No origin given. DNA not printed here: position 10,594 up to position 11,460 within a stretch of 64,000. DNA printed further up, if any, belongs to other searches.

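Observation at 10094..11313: HEPN/MNT toxin-antitoxin-like pair behind a duplicated perfect palindrome operator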

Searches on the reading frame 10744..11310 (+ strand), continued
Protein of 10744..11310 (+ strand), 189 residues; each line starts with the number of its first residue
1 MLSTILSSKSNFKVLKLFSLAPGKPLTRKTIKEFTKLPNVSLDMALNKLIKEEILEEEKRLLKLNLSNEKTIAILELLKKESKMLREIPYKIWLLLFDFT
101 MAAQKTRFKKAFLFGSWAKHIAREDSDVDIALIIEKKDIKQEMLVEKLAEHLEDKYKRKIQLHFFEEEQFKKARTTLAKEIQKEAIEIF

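Call 47: search_protein_families(library=padloc, proteins=[window:10744-11310:+], max_evalue=1)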
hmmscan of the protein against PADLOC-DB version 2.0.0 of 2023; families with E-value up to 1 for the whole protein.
window:10744-11310:+ (189 aa): 12 families
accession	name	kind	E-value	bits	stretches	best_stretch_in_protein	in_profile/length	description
PDLC04903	PDC-S09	-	6.1e-14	50.2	1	105-187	23-107/108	-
PDLC04368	PDC-M05A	-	7.6e-14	50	1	2-175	6-171/201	-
PDLC04906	PDC-S09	-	1.3e-09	36.3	1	104-186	20-96/98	-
PDLC04904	PDC-S09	-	1.6e-08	32.7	1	102-188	19-98/104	-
PDLC04907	PDC-S09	-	4.7e-08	31.1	1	102-145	21-62/114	-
PDLC04902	PDC-S09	-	1.8e-07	29.4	1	102-163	15-75/97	-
PDLC04372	PDC-M05A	-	1.3e-05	23.5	1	106-176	74-141/167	-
PDLC00808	Cyclase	-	1.8e-05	22.2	1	104-163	47-113/325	oligonucleotide-cyclase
PDLC04369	PDC-M05A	-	0.00031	18.4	1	105-173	101-165/201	-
PDLC04905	PDC-S09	-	0.00059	18.1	1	103-162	16-76/101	-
PDLC04370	PDC-M05A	-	0.0023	15.8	1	106-186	105-185/194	-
PDLC00520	JetD1|JetD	-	0.0036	14.3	1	68-143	183-251/398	DUF2220; DUF3322; DUF2399 domain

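Call 48: search_protein_families(library=phrogs, proteins=[window:10744-11310:+], max_evalue=1)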
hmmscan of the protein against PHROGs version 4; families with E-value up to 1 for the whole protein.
window:10744-11310:+ (189 aa): 2 families
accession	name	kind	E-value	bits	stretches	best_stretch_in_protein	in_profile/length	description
phrog_33298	-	unknown function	0.034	15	1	95-150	52-106/249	-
phrog_24176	-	unknown function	0.092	14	1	11-57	32-77/85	-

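Call 54: search_protein_families(library=padloc, alignment_id=A3, max_evalue=0.001)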
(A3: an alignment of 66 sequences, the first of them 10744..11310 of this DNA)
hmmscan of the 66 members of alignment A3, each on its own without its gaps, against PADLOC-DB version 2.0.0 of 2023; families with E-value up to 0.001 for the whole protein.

A. member 1, window:10744-11310:+ (189 aa): 10 families
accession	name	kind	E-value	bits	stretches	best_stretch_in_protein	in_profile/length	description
PDLC04903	PDC-S09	-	6.1e-14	50.2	1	105-187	23-107/108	-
PDLC04368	PDC-M05A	-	7.6e-14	50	1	2-175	6-171/201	-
PDLC04906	PDC-S09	-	1.3e-09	36.3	1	104-186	20-96/98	-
PDLC04904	PDC-S09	-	1.6e-08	32.7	1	102-188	19-98/104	-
PDLC04907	PDC-S09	-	4.7e-08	31.1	1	102-145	21-62/114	-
PDLC04902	PDC-S09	-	1.8e-07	29.4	1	102-163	15-75/97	-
PDLC04372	PDC-M05A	-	1.3e-05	23.5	1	106-176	74-141/167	-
PDLC00808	Cyclase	-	1.8e-05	22.2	1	104-163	47-113/325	oligonucleotide-cyclase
PDLC04369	PDC-M05A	-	0.00031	18.4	1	105-173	101-165/201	-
PDLC04905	PDC-S09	-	0.00059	18.1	0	103-162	16-76/101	-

B. families by the number of members that match (of 66 scanned): 20 families
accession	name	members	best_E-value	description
PDLC04903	PDC-S09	66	2.1e-15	-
PDLC04368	PDC-M05A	66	9.5e-15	-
PDLC04906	PDC-S09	64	1.3e-09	-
PDLC04907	PDC-S09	56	3.7e-10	-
PDLC04904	PDC-S09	38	1.6e-08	-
PDLC04902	PDC-S09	33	4.4e-08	-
PDLC04369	PDC-M05A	29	7e-07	-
PDLC04372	PDC-M05A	23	2.5e-07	-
PDLC00801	Cyclase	9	3.2e-06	oligonucleotide-cyclase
PDLC04905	PDC-S09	9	7.6e-06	-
PDLC00788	Cyclase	7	4.5e-06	oligonucleotide-cyclase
PDLC04901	PDC-S09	6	6.9e-05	-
PDLC03138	Specificity_I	4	0.00037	Type I specificity subunit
PDLC00808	Cyclase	3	1.8e-05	oligonucleotide-cyclase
PDLC04778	PDC-M70A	2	0.00014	-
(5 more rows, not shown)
